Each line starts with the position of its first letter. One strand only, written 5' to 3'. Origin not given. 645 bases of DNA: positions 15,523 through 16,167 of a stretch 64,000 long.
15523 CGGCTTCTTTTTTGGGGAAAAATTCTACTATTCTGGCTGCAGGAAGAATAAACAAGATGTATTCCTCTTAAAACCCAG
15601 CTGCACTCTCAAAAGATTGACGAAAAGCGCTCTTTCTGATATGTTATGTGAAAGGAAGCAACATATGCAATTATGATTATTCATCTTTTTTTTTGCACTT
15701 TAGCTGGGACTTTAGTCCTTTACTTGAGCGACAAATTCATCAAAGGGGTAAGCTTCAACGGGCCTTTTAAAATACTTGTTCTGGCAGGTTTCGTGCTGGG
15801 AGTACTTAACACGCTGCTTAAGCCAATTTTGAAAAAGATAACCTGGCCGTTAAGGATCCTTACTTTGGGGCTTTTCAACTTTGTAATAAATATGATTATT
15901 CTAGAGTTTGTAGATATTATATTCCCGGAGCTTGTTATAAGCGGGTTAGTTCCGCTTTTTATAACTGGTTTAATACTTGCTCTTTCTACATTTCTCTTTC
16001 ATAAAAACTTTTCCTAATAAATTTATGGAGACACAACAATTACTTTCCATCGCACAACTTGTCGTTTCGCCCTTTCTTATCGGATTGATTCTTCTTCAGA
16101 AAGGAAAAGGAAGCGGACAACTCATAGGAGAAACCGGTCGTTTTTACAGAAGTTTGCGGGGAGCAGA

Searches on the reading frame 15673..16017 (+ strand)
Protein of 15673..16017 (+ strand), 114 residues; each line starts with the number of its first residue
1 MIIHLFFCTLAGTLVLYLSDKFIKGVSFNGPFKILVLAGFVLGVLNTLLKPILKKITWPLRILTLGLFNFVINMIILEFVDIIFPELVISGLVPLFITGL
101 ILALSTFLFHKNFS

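Call 45: search_protein_families(library=pfam, proteins=[window:15673-16017:+], max_evalue=0.00001)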
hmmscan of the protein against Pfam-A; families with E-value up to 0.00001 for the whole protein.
window:15673-16017:+ (114 aa): 1 family
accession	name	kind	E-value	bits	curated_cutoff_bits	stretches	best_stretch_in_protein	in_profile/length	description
PF04020.18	Phage_holin_4_2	-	3.2e-19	69.9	28.8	1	5-106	3-103/105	Mycobacterial 4 TMS phage holin, superfamily IV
